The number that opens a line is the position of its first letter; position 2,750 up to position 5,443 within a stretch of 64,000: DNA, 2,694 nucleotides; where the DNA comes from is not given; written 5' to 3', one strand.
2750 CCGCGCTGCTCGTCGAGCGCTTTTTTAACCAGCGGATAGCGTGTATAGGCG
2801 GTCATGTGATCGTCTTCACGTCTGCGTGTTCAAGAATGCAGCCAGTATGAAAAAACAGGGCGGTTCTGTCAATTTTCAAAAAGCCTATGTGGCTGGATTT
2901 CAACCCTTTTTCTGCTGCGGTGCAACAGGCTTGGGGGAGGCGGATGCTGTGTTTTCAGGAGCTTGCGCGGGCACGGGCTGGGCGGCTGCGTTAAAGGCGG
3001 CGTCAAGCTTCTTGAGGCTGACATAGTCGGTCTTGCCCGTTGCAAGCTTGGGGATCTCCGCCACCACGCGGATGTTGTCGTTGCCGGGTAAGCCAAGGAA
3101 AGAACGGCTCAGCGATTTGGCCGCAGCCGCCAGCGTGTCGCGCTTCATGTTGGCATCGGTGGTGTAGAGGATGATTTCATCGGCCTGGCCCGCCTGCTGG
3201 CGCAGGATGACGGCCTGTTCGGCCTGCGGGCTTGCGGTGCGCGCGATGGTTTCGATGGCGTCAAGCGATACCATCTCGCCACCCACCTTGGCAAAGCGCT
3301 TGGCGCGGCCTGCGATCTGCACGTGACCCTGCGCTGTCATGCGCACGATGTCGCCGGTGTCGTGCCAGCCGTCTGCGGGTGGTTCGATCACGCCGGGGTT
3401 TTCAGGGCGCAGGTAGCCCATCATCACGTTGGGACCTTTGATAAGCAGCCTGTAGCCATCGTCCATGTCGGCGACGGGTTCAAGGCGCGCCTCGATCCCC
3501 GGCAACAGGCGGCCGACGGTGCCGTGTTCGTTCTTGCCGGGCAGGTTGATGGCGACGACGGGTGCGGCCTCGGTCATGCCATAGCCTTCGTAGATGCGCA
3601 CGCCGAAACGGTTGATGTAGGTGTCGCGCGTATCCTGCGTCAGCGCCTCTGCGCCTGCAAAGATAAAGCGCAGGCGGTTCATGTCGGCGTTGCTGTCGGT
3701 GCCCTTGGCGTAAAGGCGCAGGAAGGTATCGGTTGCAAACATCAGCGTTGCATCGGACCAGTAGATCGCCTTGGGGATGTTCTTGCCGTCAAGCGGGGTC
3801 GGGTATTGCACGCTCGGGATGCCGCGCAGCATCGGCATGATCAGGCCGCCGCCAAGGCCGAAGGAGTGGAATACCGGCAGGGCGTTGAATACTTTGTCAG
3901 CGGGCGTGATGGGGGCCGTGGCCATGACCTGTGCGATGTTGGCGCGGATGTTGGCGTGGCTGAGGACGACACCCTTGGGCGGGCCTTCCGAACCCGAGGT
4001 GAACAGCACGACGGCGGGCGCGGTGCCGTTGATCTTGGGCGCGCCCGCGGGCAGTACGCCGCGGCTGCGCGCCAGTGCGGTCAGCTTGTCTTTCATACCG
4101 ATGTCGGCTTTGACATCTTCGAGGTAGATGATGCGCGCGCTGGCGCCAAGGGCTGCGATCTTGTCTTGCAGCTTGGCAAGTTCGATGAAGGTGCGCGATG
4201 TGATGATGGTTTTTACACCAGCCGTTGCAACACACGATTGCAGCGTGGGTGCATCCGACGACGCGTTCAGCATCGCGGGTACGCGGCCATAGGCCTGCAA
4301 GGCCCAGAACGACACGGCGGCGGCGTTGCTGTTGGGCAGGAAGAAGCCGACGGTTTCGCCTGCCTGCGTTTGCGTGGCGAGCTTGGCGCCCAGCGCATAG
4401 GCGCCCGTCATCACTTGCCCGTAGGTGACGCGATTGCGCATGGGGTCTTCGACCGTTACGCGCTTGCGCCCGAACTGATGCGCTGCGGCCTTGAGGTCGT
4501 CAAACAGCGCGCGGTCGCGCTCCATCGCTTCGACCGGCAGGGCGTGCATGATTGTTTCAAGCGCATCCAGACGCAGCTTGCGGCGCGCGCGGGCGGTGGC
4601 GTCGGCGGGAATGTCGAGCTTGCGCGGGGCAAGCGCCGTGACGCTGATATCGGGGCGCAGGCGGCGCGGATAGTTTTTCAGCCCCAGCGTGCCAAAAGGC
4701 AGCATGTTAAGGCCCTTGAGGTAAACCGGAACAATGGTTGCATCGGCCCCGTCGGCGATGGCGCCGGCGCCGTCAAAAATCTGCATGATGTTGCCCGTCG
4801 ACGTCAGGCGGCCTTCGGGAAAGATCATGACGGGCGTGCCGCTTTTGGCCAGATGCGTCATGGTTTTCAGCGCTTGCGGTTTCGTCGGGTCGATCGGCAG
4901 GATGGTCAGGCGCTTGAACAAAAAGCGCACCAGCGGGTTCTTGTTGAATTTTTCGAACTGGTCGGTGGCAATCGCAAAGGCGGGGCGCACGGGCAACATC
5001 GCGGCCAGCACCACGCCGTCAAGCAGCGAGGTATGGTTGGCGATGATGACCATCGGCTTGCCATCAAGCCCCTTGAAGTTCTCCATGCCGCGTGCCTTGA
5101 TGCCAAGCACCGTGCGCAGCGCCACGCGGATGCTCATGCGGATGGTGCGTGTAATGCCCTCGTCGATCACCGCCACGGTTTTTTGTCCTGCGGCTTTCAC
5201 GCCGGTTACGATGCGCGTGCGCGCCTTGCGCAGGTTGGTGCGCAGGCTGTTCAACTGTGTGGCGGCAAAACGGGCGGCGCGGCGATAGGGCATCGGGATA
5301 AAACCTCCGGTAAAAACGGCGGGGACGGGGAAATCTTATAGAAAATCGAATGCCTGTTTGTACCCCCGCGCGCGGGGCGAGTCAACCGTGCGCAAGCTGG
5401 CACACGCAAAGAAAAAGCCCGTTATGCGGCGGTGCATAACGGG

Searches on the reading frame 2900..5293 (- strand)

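Call 66: search_protein_families(library=ncbifam, proteins=[window:2900-5293:-], max_evalue=1e-10)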
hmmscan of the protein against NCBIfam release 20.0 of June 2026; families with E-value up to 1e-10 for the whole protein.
window:2900-5293:- (797 aa): 77 families (the best 25 are shown)
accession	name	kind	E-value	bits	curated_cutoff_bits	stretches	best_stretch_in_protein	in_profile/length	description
NF005291.0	PRK06814.1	equivalog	8.2e-252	838.7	1349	1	40-767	416-1133/1140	acyl-[ACP]--phospholipid O-acyltransferase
NF005959.0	PRK08043.1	equivalog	1.1e-187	625.6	886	1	55-764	6-711/719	bifunctional acyl-ACP--phospholipid O-acyltransferase/long-chain-fatty-acid--ACP ligase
NF006386.0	PRK08633.1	equivalog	3.3e-138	462.3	1221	1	50-765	414-1142/1147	acyl-[ACP]--phospholipid O-acyltransferase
NF004971.0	PRK06334.1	equivalog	8.7e-56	189.6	847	1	286-764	43-533/539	long chain fatty acid--[acyl-carrier-protein] ligase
NF004837.0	PRK06187.1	subfamily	1e-54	185.7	476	1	267-762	14-520/531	long-chain-fatty-acid--CoA ligase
NF004114.0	PRK05605.1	equivalog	5.1e-45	153.9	766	1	416-723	213-531/575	long-chain-fatty-acid--CoA ligase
NF005702.0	PRK07514.1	subfamily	6.8e-43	146.8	558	1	262-757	4-493/506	malonyl-CoA synthase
TIGR01923.1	menE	equivalog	9e-41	140.1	330.15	1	301-699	12-382/442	o-succinylbenzoate--CoA ligase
TIGR01733.1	AA-adenyl-dom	subfamily_domain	6.2e-39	134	317.4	1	290-695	1-408/409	amino acid adenylation domain-containing protein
NF005714.0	PRK07529.1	subfamily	9.4e-39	133.2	632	1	309-770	85-582/640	acyl-CoA synthetase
NF005858.0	PRK07787.1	subfamily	1.2e-38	132.7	575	1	418-756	123-464/471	acyl-CoA synthetase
NF005801.1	PRK07656.1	equivalog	1.8e-37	129.1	657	1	267-754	7-493/500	FadD3 family acyl-CoA ligase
NF004758.0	PRK06087.1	equivalog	8.8e-36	123.4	736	1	259-762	22-533/548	medium-chain fatty-acid--CoA ligase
NF006182.0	PRK08316.1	subfamily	2e-32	112.4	663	1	267-754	17-507/523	fatty acyl-CoA synthetase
NF004511.1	PRK05852.1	equivalog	3.5e-32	111.7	650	1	274-760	12-500/505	FadD7 family fatty acid--CoA ligase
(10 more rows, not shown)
